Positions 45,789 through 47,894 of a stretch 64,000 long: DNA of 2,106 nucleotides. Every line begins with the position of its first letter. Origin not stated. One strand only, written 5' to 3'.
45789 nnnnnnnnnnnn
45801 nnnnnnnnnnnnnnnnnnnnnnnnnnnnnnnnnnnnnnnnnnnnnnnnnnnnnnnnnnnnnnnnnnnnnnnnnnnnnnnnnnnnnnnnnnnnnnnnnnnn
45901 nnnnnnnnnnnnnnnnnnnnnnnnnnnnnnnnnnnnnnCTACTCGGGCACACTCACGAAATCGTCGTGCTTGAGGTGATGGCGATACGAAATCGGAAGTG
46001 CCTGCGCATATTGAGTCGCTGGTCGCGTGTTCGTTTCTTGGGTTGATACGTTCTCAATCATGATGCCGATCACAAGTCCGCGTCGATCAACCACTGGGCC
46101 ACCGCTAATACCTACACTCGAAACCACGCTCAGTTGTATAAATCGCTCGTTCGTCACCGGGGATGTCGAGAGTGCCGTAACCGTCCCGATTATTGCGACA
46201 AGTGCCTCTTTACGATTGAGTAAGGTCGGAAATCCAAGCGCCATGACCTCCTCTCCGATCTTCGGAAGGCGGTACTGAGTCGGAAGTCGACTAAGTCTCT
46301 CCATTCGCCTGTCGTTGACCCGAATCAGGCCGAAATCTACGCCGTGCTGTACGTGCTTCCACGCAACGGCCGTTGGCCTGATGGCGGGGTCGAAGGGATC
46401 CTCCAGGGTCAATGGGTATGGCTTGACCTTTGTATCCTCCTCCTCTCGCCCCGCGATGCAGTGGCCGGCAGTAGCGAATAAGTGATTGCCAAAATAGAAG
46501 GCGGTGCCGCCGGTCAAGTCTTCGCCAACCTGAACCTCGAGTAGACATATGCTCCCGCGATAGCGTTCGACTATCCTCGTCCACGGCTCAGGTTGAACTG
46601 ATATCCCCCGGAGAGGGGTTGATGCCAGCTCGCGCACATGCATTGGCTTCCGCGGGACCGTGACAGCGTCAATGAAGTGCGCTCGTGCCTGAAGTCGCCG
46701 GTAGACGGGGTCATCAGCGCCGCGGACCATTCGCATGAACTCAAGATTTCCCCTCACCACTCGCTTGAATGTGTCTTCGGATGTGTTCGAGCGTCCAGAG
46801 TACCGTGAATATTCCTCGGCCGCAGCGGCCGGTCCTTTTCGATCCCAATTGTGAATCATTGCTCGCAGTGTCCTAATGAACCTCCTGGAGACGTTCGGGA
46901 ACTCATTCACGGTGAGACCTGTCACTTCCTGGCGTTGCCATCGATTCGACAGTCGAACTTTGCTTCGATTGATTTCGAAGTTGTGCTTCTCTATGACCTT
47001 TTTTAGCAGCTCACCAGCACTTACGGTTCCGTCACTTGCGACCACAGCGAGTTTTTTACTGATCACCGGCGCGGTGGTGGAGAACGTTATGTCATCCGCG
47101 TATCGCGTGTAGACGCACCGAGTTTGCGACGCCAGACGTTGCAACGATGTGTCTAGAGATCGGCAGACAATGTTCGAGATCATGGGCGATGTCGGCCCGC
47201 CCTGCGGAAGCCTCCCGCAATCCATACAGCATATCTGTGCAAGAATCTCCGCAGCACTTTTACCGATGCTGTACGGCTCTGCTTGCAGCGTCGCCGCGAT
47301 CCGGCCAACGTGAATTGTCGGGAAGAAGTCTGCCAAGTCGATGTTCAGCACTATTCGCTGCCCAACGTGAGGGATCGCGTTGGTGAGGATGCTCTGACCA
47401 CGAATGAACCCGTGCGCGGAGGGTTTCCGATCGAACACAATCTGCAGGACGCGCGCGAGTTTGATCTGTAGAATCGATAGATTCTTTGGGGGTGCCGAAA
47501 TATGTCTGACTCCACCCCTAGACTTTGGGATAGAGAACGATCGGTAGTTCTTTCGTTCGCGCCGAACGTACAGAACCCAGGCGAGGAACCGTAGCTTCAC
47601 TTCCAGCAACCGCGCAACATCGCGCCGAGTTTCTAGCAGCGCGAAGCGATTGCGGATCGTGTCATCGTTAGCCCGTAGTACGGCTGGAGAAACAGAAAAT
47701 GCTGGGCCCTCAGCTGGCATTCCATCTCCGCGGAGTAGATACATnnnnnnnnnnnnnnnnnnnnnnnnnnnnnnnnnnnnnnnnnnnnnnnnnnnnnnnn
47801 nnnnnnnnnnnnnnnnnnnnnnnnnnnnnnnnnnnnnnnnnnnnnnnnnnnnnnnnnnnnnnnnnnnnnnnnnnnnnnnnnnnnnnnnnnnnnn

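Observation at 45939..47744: Single-gene low-GC island: retron-type reverse transcriptase fused to a trypsin-like serine protease (candidate self-contained defence system)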

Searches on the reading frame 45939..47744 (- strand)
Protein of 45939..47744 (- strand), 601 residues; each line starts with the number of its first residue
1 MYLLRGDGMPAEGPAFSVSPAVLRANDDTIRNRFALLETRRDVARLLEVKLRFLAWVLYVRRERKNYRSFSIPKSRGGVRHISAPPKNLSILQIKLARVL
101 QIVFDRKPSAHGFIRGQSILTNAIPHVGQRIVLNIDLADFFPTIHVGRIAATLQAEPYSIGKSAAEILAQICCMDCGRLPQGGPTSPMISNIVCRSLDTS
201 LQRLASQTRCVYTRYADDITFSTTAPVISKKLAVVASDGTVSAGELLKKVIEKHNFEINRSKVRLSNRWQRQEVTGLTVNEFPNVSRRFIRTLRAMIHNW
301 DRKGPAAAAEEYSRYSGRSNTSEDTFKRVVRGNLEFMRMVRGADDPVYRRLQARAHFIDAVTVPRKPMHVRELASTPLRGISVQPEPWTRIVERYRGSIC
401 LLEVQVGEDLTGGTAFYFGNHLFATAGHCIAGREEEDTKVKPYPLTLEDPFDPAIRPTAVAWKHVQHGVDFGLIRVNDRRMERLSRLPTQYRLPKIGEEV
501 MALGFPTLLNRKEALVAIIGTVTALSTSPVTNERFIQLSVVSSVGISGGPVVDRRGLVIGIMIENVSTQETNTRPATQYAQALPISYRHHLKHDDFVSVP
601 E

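Call 3: search_protein_families(library=pfam, proteins=[window:45939-47744:-], max_evalue=1)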
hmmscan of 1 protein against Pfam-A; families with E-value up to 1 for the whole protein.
window:45939-47744:- (601 aa): 3 families
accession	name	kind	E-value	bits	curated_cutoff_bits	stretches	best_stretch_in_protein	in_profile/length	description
PF00078.32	RVT_1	-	3.2e-18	66.6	29.6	1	72-278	1-204/205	Reverse transcriptase (RNA-dependent DNA polymerase)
PF13365.12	Trypsin_2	-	8.5e-14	52.9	27.6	1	413-561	1-144/144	Trypsin-like peptidase domain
PF00089.32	Trypsin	-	9.7e-07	29.3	20.6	1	403-573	17-206/220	Trypsin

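Call 4: search_protein_families(library=padloc, proteins=[window:45939-47744:-], max_evalue=0.01)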
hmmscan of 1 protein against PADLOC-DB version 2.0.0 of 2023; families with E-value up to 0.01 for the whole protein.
window:45939-47744:- (601 aa): 66 families (the best 25 are shown)
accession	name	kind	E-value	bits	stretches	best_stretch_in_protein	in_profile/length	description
PDLC02959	RT-Protease_XI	-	1.2e-141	471.2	1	32-571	3-493/510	single gene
PDLC02960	RT-Protease_XI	-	9e-140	465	1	34-568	3-487/506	single gene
PDLC02961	RT-TIR_XII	-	1.8e-120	401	1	32-360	9-332/475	single gene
PDLC02962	RT-TIR_XII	-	3.1e-118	393.6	1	28-360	5-333/478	single gene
PDLC02965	RT-Toprim_I-C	-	2.6e-98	328.2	1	42-360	3-312/529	single gene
PDLC02968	RT-Toprim_I-C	-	3.5e-98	327.7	1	42-359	3-311/529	single gene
PDLC02966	RT-Toprim_I-C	-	4.6e-95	317.2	1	37-343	15-320/568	single gene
PDLC02963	RT-Toprim_I-C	-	8.6e-95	316.4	1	37-344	10-316/552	single gene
PDLC02956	RT_XIII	-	1.5e-78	262.9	2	178-342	271-410/469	-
PDLC02967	RT-Toprim_I-C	-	1e-75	253.6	1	34-304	3-272/549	single gene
PDLC02964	RT-Toprim_I-C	-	1.8e-74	249.4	1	34-303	3-272/554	single gene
PDLC02946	RT_III-A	-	5e-67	224.4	1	29-341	26-313/330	-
PDLC02943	RT_III-A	-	1.5e-61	206.1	1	35-342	20-303/322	-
PDLC02941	RT_II-A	-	4.2e-59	198.2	1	38-300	14-260/309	-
PDLC02949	RT_other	-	4.8e-59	198.8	1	31-310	144-433/481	-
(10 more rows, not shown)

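Call 5: search_protein_families(library=ncbifam, proteins=[window:45939-47744:-], max_evalue=0.1)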
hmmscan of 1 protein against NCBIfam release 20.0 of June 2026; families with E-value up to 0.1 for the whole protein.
window:45939-47744:- (601 aa): 14 families
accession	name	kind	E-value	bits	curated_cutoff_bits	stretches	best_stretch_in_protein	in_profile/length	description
NF042941.1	Retron_TIR_antiphage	equivalog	4e-104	349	600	1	41-360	3-324/464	TIR domain-containing anti-phage reverse transcriptase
NF038237.1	retron_Ec67_fus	exception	1.9e-95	320.5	450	1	33-342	3-316/572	retron Ec67 family RNA-directed DNA polymerase/endonuclease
NF038233.2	retron_St85_RT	exception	2.7e-56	191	235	1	59-313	17-264/289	retron St85 family RNA-directed DNA polymerase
TIGR04416.1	group_II_RT_mat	equivalog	1.2e-14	54.2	300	1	65-287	51-273/353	group II intron reverse transcriptase/maturase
NF041746.1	Drt2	equivalog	4.9e-09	35.8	390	1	179-266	224-299/416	antiviral reverse transcriptase Drt2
NF041747.1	Drt3a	equivalog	3.8e-06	26.5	200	1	128-264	109-236/412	antiviral reverse transcriptase Drt3a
TIGR02038.1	protease_degS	equivalog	4.6e-06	26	422.95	1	482-589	135-240/351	outer membrane-stress sensor serine endopeptidase DegS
TIGR02037.1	degP_htrA_DO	subfamily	1.8e-05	23.8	416.2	1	495-562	132-198/434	Do family serine endopeptidase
NF008147.1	PRK10898.1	equivalog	0.00056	19.1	408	1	490-572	144-225/352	outer membrane-stress sensor serine endopeptidase DegS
NF033740.0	MarP_fam_protase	equivalog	0.0047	16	250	1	466-562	254-351/390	MarP family serine protease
NF047968.1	SerProtHtrA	equivalog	0.0063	15.9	470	1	459-570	128-238/357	serine protease HtrA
NF041521.1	HhoA_HhoB_HtrA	equivalog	0.0074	15.6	450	1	495-562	128-197/335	HhoA/HhoB/HtrA family serine endopeptidase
NF040961.1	MamO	equivalog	0.028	12.7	800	1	488-565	166-243/648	magnetosome protein MamO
NF040960.1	MamE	equivalog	0.063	11.8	800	1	495-561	197-263/659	magnetosome formation protease MamE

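Call 11: find_homologous_proteins(query=window:45939-47744:-, max_evalue=1e-10)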
Query window:45939-47744:- (601 aa): 1117 proteins with E <= 1e-10 among 8000 candidates; the best 120 are listed.
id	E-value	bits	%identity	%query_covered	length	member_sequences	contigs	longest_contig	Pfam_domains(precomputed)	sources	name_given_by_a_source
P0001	0.0e+0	1298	96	99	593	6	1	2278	PF13365.13,PF00078.33,PF00089.33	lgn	-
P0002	5.7e-167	575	49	96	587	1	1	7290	PF13365.13,PF00078.33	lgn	-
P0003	3.6e-147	510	46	94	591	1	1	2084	PF13365.13,PF00078.33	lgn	-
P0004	6.7e-145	502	46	95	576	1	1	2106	PF13365.13,PF00078.33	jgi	-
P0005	3.0e-135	470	43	94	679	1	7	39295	PF13365.13,PF00078.33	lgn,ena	-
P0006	5.4e-134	466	43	94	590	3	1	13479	PF13365.13,PF00078.33,PF00089.33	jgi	-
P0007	2.0e-130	455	42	95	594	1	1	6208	PF13365.13,PF00078.33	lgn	-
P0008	7.9e-129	449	44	93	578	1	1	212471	PF13365.13,PF00078.33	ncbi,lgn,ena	-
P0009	1.2e-128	449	44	92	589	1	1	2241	PF13365.13,PF00078.33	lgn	-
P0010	5.4e-128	446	40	96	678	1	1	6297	PF00078.33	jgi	jgi:RNA-directed DNA polymerase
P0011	9.0e-128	446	39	94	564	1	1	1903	PF13365.13,PF00078.33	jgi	jgi:RNA-directed DNA polymerase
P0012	1.6e-127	445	39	96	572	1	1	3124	PF13365.13,PF00078.33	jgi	-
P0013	2.8e-127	444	44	94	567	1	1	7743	PF13365.13,PF00078.33,PF00089.33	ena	-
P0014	9.7e-127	442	40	94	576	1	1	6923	PF13365.13,PF00078.33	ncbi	-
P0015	2.3e-125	438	39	94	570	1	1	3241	PF13365.13,PF00078.33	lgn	-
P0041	5.4e-104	367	51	59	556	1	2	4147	PF00078.33,PF00211.26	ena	-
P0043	4.1e-102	361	52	57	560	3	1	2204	PF00078.33,PF00211.26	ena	-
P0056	3.4e-97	345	51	56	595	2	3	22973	PF00078.33,PF00211.26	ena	-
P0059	2.0e-96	342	50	55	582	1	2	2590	PF00078.33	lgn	-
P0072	1.1e-92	330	49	55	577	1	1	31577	PF00078.33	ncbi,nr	ncbi:MAG: reverse transcriptase domain-containing protein [Chloroflexota bacterium]|nr:reverse trans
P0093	8.6e-90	320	49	55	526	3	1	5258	PF00078.33,PF00990.27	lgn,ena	-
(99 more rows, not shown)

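Call 17: find_related_loci(query=window:45939-47744:-, collection=genome_contigs, flank=3000)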
Query window:45939-47744:- (601 aa) in genome_contigs; peptide patterns used: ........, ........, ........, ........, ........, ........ (x = any residue, [..] = any of these).
112 stretches matched a pattern, but none encodes a relative of the query by tblastn (E <= 1e-3).

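Call 19: find_related_loci(query=A1, collection=genome_contigs, flank=2500)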
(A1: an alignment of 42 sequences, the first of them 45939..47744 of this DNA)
Query A1 (601 aa) in genome_contigs; peptide patterns used: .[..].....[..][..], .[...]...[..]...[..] (x = any residue, [..] = any of these).
600 stretches matched a pattern (row limit reached: there are more); 597 encode a relative of the query (tblastn E <= 1e-3); the best 80 are kept; 80 distinct loci.
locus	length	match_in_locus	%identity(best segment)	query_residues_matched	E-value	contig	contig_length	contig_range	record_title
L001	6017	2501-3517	45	19-350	4e-93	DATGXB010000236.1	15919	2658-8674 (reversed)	MAG TPA_asm: Nostocaceae cyanobacterium isolate SMAG_U10597 k141_153473, whole genome shotgun sequence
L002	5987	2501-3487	47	23-348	4e-92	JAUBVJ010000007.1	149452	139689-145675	Microcoleus sp. AR_TQ3_B6 NODE_52_length_149452_cov_19.455458, whole genome shotgun sequence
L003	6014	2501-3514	45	19-350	3e-91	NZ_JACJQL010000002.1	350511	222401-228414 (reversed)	Nostoc parmelioides FACHB-3921 contig2, whole genome shotgun sequence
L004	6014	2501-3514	43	19-350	9e-90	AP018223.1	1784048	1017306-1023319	Nostoc linckia NIES-25 plasmid plasmid1 DNA, nearly complete genome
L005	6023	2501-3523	47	23-355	1e-89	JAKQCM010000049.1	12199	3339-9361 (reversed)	MAG: Chloroflexota bacterium isolate USCA_metabat.78 k141_1741640, whole genome shotgun sequence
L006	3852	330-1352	43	19-351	5e-86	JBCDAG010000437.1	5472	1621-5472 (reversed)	MAG: Cyanobacteria bacterium P01_F01_bin.53 k141_3608243_length_5472_cov_8.9670, whole genome shotgun sequence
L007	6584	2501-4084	33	27-568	1e-81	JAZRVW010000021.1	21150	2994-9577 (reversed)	MAG: Oscillospiraceae bacterium isolate T1900044953_TA20190006.MAGScoT_cleanbin_000008 SGB_3731_k141_1084147, whole geno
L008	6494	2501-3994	34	37-568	3e-81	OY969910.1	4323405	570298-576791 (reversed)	MAG: uncultured Acidobacteriota bacterium isolate MFD01213.bin.1.136 genome assembly, chromosome: 1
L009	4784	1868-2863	48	37-359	6e-81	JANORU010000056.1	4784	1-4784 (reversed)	MAG: Hyphomicrobium sp. isolate VAR_4_metabat_130_sub VAR_4_k141_1355037, whole genome shotgun sequence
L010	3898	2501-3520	41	15-351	5e-81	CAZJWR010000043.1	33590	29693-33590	MAG TPA_asm: uncultured Ignavibacteriales bacterium isolate SRP214966_co4_518 genome assembly, contig: NODE_871_length_3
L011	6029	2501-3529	42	16-351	2e-79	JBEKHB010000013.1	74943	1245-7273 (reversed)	MAG: Syntrophorhabdales bacterium isolate SPRUCE 267 SPRUCE_267_13, whole genome shotgun sequence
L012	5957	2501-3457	44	31-351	5e-79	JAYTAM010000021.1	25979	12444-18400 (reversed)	MAG: Thermoanaerobaculia bacterium isolate GFS_13892 GFS_13892_20, whole genome shotgun sequence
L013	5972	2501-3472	43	34-351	9e-79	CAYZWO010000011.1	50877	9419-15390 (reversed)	MAG TPA_asm: uncultured bacterium isolate binchicken_co209_185 genome assembly, contig: NODE_466_length_50877_cov_5.2744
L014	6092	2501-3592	40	28-389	7e-79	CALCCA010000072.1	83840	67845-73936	MAG TPA_asm: uncultured Halomicronema sp. isolate SRR3401481_bin.65_CONCOCT_v1.1_MAG genome assembly, contig: ERZ1740060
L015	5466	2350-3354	42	23-361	2e-78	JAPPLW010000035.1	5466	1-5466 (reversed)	MAG: bacterium isolate RHO3_bin_31 NODE_14525_length_5466_cov_26.583256, whole genome shotgun sequence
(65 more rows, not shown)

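Call 20: find_related_loci(query=A1, collection=metagenome_contigs, flank=1500)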
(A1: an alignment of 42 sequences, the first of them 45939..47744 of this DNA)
Query A1 (601 aa) in metagenome_contigs; peptide patterns used: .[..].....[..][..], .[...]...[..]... (x = any residue, [..] = any of these).
600 stretches matched a pattern (row limit reached: there are more); 579 encode a relative of the query (tblastn E <= 1e-3); the best 80 are kept; 80 distinct loci.
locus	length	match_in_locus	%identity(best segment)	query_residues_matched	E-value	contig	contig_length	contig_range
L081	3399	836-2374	36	22-564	3e-95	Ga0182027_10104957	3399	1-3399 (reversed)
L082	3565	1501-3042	36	23-561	2e-90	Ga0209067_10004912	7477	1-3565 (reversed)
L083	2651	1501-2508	46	23-353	3e-90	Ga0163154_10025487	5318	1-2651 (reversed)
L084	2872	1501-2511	47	18-351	3e-89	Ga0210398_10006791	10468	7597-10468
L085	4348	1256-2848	35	16-562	4e-89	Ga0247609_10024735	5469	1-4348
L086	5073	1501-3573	45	23-591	1e-86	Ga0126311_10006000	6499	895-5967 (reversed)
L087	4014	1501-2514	45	23-350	1e-85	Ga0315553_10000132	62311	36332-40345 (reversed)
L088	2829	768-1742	45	30-350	1e-87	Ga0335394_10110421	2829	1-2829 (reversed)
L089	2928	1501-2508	44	16-348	9e-84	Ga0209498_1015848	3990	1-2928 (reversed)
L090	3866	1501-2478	43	28-351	5e-81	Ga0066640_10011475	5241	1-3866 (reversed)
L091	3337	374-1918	34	23-567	1e-81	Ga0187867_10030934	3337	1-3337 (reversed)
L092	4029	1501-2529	42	16-351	1e-79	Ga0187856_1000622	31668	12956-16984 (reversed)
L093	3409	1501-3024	34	23-568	1e-77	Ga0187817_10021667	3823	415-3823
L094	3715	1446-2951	33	36-561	2e-77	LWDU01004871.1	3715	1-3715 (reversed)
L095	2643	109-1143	41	13-357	2e-76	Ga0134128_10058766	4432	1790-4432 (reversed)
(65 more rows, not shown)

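Call 21: find_encoding_contigs(protein=P0001, flank=3000, max_places=4)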
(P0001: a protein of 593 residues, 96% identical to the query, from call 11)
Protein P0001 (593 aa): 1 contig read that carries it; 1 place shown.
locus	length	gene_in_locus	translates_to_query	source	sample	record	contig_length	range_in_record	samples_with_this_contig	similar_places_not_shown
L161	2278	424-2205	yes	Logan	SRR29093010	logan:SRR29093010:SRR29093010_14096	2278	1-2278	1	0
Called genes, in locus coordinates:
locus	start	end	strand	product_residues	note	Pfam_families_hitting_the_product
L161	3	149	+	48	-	?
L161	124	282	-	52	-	-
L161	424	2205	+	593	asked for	PF00078:RVT_1, PF00089:Trypsin (weak), PF13365:Trypsin_2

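Call 22: find_encoding_contigs(protein=P0002, flank=3000, max_places=3)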
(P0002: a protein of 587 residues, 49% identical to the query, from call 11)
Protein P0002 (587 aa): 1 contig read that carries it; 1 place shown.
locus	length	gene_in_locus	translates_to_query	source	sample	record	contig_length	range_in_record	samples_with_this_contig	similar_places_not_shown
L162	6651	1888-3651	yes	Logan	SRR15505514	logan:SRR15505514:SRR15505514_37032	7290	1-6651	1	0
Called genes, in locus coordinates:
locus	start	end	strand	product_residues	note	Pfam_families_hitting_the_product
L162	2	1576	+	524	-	?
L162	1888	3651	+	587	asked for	PF00078:RVT_1, PF13365:Trypsin_2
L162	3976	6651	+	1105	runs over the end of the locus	?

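Call 23: find_encoding_contigs(protein=P0005, flank=3000, max_places=3)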
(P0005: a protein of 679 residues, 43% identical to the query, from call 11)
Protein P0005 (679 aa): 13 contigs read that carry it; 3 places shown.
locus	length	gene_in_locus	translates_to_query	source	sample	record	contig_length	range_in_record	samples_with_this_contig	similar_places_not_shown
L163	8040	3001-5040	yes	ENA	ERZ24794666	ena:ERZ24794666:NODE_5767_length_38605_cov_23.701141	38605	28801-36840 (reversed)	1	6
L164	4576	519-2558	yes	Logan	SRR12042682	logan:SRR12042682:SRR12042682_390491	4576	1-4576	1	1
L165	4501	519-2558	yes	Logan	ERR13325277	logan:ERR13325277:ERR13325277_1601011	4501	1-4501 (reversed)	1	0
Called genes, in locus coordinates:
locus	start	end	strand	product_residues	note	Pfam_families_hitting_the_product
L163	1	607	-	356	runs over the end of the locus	PF12686:DUF3800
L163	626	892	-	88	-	-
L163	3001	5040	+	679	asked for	PF00078:RVT_1, PF13365:Trypsin_2 (weak)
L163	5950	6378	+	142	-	PF00460:Flg_bb_rod (weak)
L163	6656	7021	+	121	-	PF06429:Flg_bbr_C (weak)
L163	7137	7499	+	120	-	PF02049:FliE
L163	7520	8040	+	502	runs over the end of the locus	PF01514:YscJ_FliF, PF08345:YscJ_FliF_C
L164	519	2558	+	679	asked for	PF00078:RVT_1, PF13365:Trypsin_2 (weak)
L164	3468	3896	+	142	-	PF00460:Flg_bb_rod (weak)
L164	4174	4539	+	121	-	PF06429:Flg_bbr_C (weak)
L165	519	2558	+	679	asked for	PF00078:RVT_1, PF13365:Trypsin_2 (weak)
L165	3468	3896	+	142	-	PF00460:Flg_bb_rod (weak)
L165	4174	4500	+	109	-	?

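Call 24: find_encoding_contigs(protein=P0006, flank=3000, max_places=3)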
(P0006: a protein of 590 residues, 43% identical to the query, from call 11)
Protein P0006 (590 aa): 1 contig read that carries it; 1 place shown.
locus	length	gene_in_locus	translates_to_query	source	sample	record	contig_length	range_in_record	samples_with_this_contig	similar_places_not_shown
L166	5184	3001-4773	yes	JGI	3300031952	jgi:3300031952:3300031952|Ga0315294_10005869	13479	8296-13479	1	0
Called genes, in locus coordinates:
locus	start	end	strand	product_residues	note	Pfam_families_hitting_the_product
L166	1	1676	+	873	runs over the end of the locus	PF00521:DNA_topoisoIV, PF03989:DNA_gyraseA_C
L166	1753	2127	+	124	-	PF13366:PDDEXK_3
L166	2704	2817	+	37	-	-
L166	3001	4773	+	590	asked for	PF00078:RVT_1, PF00089:Trypsin (weak), PF13365:Trypsin_2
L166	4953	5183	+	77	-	?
